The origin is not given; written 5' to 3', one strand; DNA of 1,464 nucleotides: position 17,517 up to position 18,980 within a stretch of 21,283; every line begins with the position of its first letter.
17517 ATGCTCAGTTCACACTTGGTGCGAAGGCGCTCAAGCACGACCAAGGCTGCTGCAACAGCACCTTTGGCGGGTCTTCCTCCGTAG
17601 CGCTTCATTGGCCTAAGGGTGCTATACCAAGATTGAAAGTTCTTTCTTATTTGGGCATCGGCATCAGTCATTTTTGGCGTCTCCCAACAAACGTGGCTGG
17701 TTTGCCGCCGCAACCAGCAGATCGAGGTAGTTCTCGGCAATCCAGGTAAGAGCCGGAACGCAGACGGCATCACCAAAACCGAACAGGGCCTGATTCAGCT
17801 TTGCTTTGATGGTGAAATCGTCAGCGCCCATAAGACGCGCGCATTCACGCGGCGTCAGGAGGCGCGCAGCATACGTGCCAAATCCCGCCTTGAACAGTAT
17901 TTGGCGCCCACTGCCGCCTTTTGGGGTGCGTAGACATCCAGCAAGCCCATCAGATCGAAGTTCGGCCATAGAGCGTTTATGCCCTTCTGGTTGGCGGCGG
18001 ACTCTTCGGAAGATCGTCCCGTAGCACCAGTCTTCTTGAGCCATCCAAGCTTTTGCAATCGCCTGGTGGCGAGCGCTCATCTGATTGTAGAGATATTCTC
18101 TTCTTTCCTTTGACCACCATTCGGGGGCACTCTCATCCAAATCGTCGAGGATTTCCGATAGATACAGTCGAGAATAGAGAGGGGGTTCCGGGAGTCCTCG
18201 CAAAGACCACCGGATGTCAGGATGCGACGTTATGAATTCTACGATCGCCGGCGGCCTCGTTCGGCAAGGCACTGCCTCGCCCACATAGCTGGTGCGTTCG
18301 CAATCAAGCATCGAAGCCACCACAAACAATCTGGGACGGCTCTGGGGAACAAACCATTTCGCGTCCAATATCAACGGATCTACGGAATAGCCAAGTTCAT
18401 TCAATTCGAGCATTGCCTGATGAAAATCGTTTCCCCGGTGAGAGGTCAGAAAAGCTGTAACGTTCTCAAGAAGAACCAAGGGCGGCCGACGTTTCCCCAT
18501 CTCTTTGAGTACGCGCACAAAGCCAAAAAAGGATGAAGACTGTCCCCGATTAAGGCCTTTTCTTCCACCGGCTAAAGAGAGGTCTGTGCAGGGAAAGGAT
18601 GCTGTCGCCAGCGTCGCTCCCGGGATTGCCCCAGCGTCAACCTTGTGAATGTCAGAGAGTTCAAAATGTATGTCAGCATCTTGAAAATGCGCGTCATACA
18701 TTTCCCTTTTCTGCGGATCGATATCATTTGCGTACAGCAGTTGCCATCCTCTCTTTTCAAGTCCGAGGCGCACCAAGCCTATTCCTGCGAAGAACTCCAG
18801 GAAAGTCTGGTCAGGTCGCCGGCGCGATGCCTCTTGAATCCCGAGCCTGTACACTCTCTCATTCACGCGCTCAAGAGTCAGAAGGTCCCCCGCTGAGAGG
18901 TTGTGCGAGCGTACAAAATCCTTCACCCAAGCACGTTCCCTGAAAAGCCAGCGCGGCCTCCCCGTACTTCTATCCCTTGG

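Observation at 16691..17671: Unclassifiable ~326-aa protein translationally coupled between the MTase and Vsr is a candidate novel restriction endonuclease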

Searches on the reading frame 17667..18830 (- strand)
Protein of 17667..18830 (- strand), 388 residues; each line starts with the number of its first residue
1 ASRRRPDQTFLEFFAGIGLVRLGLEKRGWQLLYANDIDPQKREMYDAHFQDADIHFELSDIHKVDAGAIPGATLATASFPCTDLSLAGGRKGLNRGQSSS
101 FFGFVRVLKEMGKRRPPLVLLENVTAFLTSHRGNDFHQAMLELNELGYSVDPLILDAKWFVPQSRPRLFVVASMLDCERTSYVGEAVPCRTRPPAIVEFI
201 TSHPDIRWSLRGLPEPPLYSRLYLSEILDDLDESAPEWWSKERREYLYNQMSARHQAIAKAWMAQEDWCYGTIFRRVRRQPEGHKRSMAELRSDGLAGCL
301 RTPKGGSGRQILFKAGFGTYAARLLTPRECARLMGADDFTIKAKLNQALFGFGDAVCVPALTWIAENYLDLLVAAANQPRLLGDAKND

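Call 49: search_dna_similar(query=window:17667-18830:-, collection=plasmids, mode=protein, max_rows=40)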
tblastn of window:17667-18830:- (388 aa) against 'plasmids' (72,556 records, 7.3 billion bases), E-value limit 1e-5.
Records with a match: 4466; places in all: 4777; records where one place covers at least 80% of the query: 3933.
Best place of each record, by identity: <60% 4466.
By first word of the organism name: Klebsiella 1643; Escherichia 894; Salmonella 505; Enterobacter 449; Citrobacter 195; Clostridium 118; Bacillus 60; Enterococcus 46; Raoultella 45; Acinetobacter 27; and 167 more.
By predicted mobility (MOB-suite, as given by PLSDB): conjugative 3127; non-mobilizable 787; mobilizable 552.
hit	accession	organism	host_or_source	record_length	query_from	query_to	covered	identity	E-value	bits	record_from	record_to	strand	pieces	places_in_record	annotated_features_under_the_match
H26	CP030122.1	Brasilonema octagenarum UFV-E1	Eucalyptus grandis,mixed culture,leaves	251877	2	377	97%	49.6%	7e-112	366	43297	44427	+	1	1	DNA (cytosine-5-)-methyltransferase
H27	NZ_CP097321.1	Candidatus Mycobacterium methanotrophicum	mixed culture,Cave biofilm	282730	12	379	95%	43.5%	7e-81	277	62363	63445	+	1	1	DNA cytosine methyltransferase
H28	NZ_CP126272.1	Curtobacterium sp. MCLR17_007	-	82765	11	373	94%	42.1%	5e-74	257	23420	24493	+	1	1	dcm: DNA (cytosine-5-)-methyltransferase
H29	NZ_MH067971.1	Arthrobacter sp.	-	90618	12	373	93%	41.8%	4e-79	272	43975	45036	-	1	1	dcm: DNA (cytosine-5-)-methyltransferase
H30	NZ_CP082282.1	Enterobacter cancerogenus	Helicoverpa armigera,metagenomic ...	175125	7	384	97%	38.7%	5e-67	237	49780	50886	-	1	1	dcm: DNA (cytosine-5-)-methyltransferase | DUF4928 family protein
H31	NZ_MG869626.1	Polaromonas sp. W5N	Werenskioldbreen Glacier, Spitsbergen, ...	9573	8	372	94%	39.0%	4e-55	202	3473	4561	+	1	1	DNA cytosine methyltransferase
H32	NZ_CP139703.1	Sulfitobacter pontiacus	Bacterial Culture,hydrothermal vent ...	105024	5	375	96%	37.9%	4e-55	202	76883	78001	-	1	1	DNA cytosine methyltransferase | hypothetical protein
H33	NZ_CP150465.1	Photobacterium damselae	Lateolabrax maculatus,cell culture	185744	8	365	92%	39.3%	2e-78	270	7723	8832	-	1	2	dcm: DNA (cytosine-5-)-methyltransferase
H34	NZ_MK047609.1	Pseudomonas aeruginosa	Homo sapiens,Rectal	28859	9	377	95%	37.8%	2e-55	203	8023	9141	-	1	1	DNA cytosine methyltransferase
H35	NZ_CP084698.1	Rhizobium ruizarguesonis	Pisum sativum L.,Cell culture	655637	9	378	95%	37.2%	1e-52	195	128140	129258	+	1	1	DNA cytosine methyltransferase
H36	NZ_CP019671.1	Burkholderia cenocepacia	Homo sapiens,sputum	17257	6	370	94%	37.7%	2e-55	203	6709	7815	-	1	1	DNA cytosine methyltransferase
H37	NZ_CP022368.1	Azospirillum sp. TSH58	single cell,paddy soils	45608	10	380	96%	37.0%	5e-53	196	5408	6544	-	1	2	DNA cytosine methyltransferase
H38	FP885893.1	Ralstonia solanacearum CMR15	-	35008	9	382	96%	36.7%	2e-54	200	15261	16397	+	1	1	DNA-cytosine methyltransferase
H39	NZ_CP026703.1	Serratia marcescens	-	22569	6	370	94%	37.4%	1e-54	201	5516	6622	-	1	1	DNA cytosine methyltransferase | hypothetical protein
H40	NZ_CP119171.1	Enterobacter mori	Paris polyphylla,cell culture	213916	7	354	90%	39.1%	5e-66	234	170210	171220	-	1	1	dcm: DNA (cytosine-5-)-methyltransferase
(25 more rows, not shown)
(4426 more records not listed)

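Call 63: search_solved_structures(query=window:17667-18830:-, max_evalue=0.00001)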
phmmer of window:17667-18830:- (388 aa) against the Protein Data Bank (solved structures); distinct sequences matched with E-value up to 0.00001: 18.
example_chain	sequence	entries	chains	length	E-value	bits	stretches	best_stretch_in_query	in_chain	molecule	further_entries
10mh_A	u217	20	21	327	5.9e-28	101.2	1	9-175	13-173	PROTEIN (CYTOSINE-SPECIFIC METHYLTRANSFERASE HHAI) | HaeIII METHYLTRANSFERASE | Modification methylase HhaI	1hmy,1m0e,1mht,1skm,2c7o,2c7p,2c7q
1svu_A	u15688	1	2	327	6e-28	101.1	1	9-175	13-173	Modification methylase HhaI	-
1fjx_A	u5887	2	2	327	6.6e-28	101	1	9-175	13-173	HHAI DNA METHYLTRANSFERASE | MODIFICATION METHYLASE HHAI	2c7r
2uyh_A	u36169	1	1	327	1.1e-27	100.3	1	9-175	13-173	MODIFICATION METHYLASE HHAI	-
2zcj_A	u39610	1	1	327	1.5e-27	99.8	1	9-175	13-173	Modification methylase HhaI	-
2uz4_A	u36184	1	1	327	2.9e-27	98.9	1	9-175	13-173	MODIFICATION METHYLASE HHAI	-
2uyc_A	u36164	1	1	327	2.9e-27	98.9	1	9-175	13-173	MODIFICATION METHYLASE HHAI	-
2z6q_A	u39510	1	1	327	3.9e-27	98.5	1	9-174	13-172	Modification methylase HhaI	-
2z6u_A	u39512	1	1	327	4e-27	98.4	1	9-175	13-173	Modification methylase HhaI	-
2i9k_A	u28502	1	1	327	6.9e-27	97.7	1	9-175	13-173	Modification methylase HhaI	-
2z6a_A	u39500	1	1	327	1e-26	97.1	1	9-175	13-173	Modification methylase HhaI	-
3lx6_A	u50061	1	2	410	4.3e-18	68.7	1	9-176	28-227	Cytosine-specific methyltransferase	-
3me5_A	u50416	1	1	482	8.2e-18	67.8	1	9-176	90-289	Cytosine-specific methyltransferase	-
1dct_A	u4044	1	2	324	3.7e-15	59.1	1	10-175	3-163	PROTEIN (MODIFICATION METHYLASE HAEIII)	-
3ubt_Y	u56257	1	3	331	7.5e-14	54.7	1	10-175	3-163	Modification methylase HaeIII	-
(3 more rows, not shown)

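Call 71: get_annotated_region(hit=H26, flank=4000)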
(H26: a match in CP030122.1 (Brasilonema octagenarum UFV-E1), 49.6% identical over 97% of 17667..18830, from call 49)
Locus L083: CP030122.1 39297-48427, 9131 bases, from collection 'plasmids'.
description: Brasilonema octagenarum UFV-E1 plasmid pBOCT1, complete sequence
organism: Brasilonema octagenarum UFV-E1 (NCBI taxid 417106)
taxonomy: Bacteria; Cyanobacteriota; Cyanophyceae; Nostocales; Scytonemataceae; Brasilonema; Brasilonema octagenarum; Brasilonema octagenarum UFV-E1
host: -; source: Eucalyptus grandis,mixed culture,leaves; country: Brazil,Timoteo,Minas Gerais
typing (MOB-suite, as given by PLSDB): non-mobilizable; mating-pair formation MPF_T
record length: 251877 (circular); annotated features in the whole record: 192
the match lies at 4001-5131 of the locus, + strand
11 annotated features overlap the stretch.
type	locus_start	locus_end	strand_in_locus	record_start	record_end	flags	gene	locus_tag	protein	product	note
CDS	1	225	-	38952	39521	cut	-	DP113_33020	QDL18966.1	hypothetical protein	-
CDS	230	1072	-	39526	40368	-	-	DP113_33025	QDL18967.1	phage terminase large subunit family protein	-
CDS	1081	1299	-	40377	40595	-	-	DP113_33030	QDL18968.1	hypothetical protein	-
CDS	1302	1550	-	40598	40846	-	-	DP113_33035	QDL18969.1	hypothetical protein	-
CDS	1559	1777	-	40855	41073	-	-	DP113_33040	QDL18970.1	hypothetical protein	-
CDS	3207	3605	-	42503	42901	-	-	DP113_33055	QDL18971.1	hypothetical protein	-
CDS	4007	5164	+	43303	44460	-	-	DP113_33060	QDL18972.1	DNA (cytosine-5-)-methyltransferase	-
CDS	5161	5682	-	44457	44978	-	-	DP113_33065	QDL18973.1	hypothetical protein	-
CDS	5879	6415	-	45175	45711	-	-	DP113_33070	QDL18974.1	hypothetical protein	-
CDS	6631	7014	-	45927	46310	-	-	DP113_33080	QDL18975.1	hypothetical protein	-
CDS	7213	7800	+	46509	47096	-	-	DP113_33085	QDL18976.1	hypothetical protein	-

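Call 72: get_annotated_region(hit=H27, flank=4000)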
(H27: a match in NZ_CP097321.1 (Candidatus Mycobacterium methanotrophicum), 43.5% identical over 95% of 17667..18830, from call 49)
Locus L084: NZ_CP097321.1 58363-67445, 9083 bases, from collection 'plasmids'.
description: Candidatus Mycobacterium methanotrophicum isolate Sulfur Cave plasmid unnamed, complete sequence
organism: Candidatus Mycobacterium methanotrophicum (NCBI taxid 2943498)
taxonomy: Bacteria; Actinomycetota; Actinomycetes; Mycobacteriales; Mycobacteriaceae; Mycobacterium; Candidatus Mycobacterium methanotrophicum
host: -; source: mixed culture,Cave biofilm; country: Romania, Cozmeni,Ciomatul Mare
typing (MOB-suite, as given by PLSDB): non-mobilizable
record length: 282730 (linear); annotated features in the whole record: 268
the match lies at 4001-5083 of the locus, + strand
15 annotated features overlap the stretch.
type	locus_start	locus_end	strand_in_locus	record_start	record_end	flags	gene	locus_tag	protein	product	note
CDS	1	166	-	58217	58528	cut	-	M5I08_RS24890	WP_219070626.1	hypothetical protein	-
CDS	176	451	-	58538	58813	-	-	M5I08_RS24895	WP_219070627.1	hypothetical protein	-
CDS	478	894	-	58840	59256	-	-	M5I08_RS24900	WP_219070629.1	hypothetical protein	-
CDS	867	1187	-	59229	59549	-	-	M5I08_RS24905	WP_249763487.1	hypothetical protein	-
CDS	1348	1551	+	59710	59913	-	-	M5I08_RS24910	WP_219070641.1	antitoxin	-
CDS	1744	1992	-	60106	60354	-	-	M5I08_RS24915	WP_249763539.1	thermonuclease family protein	-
CDS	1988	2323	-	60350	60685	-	-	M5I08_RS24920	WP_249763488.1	hypothetical protein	-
CDS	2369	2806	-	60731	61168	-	-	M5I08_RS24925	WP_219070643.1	hypothetical protein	-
CDS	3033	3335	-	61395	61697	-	-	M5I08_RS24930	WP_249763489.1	phosphoribosyltransferase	-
CDS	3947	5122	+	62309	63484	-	-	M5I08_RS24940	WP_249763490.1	DNA cytosine methyltransferase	GO:0006304 - DNA modification [Evidence IEA]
CDS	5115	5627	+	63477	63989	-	-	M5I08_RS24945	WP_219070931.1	GIY-YIG nuclease family protein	-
CDS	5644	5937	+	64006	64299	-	-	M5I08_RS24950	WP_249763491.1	hypothetical protein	-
CDS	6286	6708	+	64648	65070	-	vsr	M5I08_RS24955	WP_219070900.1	DNA mismatch endonuclease Vsr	GO:0006298 - mismatch repair [Evidence IEA]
CDS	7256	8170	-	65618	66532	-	-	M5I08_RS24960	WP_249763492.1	DNA-processing protein DprA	GO:0009294 - DNA-mediated transformation [Evidence IEA]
CDS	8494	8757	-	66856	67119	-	-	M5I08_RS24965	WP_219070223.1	hypothetical protein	-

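Call 73: get_annotated_region(hit=H33, flank=4000)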
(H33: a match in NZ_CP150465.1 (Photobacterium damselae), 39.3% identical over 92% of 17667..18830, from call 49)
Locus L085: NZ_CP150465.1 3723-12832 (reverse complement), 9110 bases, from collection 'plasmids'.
description: Photobacterium damselae subsp. piscicida strain NH-LM2 plasmid pdp3, complete sequence
organism: Photobacterium damselae (NCBI taxid 38294)
taxonomy: Bacteria; Pseudomonadota; Gammaproteobacteria; Vibrionales; Vibrionaceae; Photobacterium; Photobacterium damselae
host: -; source: Lateolabrax maculatus,cell culture; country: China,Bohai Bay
typing (MOB-suite, as given by PLSDB): conjugative; relaxase MOBF; mating-pair formation MPF_F
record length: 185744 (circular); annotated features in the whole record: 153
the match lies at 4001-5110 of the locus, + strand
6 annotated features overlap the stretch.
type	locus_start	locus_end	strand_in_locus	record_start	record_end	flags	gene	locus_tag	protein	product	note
CDS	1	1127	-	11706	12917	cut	-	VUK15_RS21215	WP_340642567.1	putative manganese transporter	-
CDS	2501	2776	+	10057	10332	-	-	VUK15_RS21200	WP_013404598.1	helix-turn-helix transcriptional regulator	-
CDS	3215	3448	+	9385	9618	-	-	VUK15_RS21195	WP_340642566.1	helix-turn-helix transcriptional regulator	-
CDS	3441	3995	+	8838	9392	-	-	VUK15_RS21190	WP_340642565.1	hypothetical protein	-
CDS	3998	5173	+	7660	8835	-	dcm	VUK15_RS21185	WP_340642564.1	DNA (cytosine-5-)-methyltransferase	GO:0006304 - DNA modification [Evidence IEA]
CDS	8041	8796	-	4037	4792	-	-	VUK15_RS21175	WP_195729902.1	NYN domain-containing protein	-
